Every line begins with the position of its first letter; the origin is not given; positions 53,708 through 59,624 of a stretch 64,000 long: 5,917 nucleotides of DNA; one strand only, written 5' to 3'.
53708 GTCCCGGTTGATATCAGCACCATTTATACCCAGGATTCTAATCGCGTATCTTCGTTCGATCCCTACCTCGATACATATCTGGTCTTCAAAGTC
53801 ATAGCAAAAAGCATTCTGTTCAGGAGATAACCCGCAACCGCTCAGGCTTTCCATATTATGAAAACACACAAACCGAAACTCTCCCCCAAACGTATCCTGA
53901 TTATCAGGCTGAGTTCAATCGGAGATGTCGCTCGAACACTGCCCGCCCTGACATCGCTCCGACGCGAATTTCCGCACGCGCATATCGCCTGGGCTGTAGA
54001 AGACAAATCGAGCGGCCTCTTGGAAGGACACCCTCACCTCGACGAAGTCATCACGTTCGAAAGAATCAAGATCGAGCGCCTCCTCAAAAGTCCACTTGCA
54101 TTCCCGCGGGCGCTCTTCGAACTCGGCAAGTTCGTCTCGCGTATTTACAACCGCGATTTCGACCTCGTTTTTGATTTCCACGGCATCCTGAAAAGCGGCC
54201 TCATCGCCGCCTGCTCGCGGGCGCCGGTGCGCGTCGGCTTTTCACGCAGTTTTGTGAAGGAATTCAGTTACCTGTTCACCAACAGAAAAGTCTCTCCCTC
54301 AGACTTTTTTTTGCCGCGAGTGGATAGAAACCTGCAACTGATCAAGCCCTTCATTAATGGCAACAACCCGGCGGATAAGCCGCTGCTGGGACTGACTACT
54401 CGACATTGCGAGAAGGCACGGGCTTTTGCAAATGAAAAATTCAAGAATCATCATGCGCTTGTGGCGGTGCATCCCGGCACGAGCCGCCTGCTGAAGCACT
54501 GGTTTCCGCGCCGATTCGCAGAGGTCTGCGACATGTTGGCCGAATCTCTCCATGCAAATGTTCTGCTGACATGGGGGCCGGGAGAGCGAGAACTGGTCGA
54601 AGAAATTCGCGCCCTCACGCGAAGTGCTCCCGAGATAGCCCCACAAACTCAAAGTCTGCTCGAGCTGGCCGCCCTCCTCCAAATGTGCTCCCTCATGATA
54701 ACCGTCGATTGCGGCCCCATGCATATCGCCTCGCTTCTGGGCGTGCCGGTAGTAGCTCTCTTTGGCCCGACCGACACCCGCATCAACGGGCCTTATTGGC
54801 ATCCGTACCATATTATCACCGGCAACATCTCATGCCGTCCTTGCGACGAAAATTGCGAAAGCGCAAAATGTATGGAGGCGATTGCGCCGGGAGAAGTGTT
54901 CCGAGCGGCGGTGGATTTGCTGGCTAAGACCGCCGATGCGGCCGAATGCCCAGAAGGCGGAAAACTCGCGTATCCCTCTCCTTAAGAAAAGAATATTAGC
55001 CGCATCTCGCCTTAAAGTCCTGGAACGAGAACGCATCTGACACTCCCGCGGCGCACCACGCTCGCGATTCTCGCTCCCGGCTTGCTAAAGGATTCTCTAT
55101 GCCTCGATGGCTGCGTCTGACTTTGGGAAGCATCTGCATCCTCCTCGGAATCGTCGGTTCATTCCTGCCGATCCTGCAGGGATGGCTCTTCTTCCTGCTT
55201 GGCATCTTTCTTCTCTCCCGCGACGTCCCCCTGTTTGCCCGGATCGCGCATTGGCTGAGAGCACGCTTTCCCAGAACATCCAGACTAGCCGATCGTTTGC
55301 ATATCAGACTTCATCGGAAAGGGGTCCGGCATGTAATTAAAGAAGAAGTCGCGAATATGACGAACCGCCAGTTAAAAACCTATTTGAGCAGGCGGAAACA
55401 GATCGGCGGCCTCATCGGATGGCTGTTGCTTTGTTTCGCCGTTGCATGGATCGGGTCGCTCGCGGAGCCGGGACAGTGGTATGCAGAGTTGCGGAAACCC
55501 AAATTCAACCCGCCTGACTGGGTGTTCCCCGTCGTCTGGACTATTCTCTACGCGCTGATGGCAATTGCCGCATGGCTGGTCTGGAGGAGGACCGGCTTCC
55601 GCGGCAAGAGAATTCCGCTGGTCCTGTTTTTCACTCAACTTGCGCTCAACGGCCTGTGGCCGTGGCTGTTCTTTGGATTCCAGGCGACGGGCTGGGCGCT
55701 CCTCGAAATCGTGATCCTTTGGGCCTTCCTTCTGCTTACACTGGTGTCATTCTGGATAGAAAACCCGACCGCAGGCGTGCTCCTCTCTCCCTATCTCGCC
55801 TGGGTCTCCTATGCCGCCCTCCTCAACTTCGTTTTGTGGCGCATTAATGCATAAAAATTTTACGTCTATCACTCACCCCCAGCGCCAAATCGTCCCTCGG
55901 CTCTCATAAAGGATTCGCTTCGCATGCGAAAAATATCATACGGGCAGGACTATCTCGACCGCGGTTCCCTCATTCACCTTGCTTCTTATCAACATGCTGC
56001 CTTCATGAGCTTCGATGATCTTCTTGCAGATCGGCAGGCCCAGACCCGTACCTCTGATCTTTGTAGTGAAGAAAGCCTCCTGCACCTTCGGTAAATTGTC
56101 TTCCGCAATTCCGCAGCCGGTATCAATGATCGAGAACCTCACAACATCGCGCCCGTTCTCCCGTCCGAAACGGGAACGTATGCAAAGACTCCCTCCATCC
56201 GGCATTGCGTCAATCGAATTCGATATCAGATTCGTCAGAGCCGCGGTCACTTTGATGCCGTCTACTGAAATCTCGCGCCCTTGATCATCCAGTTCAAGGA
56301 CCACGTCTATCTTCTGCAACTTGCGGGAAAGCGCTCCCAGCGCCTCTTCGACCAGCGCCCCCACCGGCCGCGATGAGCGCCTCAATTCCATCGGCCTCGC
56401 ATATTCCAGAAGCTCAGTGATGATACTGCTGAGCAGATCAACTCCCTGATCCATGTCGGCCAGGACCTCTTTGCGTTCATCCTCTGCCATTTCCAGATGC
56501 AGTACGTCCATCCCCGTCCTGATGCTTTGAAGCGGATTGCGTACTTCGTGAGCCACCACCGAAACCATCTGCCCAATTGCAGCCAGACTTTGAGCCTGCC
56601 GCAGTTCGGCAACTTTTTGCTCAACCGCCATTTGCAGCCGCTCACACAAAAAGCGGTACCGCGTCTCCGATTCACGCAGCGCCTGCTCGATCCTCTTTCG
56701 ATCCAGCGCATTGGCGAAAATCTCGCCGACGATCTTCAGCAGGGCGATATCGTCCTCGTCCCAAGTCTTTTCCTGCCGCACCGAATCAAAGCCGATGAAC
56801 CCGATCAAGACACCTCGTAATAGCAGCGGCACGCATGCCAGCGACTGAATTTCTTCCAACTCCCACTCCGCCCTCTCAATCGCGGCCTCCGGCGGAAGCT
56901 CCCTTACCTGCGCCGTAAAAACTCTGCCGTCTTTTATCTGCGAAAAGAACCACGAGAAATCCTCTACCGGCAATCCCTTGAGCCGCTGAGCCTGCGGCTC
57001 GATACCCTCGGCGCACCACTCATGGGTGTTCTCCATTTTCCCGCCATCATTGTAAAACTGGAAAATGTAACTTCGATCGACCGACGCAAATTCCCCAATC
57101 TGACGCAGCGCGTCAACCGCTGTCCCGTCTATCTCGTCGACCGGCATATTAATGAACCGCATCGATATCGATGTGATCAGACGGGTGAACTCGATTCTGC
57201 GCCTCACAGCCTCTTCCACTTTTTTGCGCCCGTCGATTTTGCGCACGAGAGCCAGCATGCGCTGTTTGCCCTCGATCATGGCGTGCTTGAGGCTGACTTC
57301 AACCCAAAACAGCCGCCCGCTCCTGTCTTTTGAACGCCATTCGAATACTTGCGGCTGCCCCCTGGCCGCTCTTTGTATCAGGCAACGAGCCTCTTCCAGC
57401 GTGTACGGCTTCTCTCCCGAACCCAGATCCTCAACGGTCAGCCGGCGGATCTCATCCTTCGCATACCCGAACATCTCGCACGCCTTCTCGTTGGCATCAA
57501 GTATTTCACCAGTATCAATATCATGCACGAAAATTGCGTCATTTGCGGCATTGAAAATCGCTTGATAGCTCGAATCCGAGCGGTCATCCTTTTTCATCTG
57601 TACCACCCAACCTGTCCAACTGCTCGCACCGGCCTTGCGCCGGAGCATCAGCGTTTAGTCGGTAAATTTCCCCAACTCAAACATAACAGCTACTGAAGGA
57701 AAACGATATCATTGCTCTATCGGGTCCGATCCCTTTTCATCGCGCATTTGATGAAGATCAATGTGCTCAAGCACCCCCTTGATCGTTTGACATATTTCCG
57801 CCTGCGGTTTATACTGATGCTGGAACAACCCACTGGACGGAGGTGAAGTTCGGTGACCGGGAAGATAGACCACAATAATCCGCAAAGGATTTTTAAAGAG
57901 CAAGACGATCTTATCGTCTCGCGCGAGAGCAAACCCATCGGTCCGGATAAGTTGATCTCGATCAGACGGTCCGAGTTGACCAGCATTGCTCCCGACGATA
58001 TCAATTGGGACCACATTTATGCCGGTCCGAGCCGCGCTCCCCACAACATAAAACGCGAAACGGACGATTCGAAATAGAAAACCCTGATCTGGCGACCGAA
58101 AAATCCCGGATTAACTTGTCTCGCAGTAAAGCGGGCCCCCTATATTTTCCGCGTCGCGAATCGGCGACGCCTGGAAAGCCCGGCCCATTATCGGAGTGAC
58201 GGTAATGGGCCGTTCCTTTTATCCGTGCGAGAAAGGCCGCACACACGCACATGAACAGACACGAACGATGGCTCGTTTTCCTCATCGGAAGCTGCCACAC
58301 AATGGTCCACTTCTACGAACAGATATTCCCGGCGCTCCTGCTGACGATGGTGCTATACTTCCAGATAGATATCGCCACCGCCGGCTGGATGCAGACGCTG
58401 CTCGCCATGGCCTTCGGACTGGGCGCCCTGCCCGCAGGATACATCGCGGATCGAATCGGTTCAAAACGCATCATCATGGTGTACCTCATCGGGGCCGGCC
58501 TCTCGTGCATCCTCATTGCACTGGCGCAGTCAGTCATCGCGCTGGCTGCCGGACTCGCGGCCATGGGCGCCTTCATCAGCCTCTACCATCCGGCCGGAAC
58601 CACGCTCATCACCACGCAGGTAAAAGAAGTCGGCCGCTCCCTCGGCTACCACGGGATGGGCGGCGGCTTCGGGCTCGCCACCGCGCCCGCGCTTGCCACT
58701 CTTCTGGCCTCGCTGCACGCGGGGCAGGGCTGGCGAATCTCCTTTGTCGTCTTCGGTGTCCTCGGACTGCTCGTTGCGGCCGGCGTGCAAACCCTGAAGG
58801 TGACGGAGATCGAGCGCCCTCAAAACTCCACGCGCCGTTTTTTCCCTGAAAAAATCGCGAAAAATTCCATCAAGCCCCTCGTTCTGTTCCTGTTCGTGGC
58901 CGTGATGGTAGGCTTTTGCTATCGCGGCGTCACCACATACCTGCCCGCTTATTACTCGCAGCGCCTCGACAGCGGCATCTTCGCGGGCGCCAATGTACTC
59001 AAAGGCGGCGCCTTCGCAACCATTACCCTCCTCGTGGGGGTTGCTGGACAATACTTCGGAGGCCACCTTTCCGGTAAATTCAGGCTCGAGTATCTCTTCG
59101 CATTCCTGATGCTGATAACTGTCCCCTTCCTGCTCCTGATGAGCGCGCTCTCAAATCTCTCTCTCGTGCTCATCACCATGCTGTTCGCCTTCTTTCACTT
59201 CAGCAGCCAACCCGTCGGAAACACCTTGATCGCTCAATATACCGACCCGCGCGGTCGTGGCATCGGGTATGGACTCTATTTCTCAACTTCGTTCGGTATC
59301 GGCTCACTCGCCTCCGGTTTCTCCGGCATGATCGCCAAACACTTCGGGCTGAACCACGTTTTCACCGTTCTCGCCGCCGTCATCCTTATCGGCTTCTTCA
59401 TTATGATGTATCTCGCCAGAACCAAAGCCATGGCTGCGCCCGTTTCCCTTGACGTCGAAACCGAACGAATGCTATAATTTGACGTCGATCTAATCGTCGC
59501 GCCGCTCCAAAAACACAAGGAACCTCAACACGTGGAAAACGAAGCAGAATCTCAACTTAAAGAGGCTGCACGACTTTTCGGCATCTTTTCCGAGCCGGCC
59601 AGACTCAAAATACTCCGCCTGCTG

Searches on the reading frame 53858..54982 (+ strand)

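Call 92: search_protein_families(library=pfam, proteins=[window:53858-54982:+], max_evalue=0.000001)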
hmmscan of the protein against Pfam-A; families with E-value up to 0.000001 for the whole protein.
window:53858-54982:+ (375 aa): 1 family
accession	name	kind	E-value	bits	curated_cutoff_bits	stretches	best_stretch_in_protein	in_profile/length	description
PF01075.23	Glyco_transf_9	-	1.8e-41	142.6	22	1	91-338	3-245/247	Glycosyltransferase family 9 (heptosyltransferase)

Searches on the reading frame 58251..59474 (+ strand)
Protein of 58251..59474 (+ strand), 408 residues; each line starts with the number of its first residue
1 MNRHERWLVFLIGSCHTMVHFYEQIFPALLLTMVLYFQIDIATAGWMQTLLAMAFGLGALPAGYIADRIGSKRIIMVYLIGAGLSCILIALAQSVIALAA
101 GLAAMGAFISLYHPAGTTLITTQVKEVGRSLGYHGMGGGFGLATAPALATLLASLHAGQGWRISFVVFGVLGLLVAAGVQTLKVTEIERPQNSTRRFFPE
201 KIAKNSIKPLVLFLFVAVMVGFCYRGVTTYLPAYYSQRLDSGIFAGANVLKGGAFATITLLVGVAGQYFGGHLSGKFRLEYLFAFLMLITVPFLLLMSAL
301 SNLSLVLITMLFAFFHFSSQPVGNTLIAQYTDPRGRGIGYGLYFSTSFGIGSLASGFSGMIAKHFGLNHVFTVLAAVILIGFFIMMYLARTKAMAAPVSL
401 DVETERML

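Call 92: search_protein_families(library=pfam, proteins=[window:58251-59474:+], max_evalue=0.000001)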
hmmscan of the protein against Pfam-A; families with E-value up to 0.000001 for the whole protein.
window:58251-59474:+ (408 aa): 1 family
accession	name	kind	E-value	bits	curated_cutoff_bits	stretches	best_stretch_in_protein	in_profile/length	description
PF07690.21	MFS_1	-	8.5e-50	170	33.4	2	16-353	8-344/347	Major Facilitator Superfamily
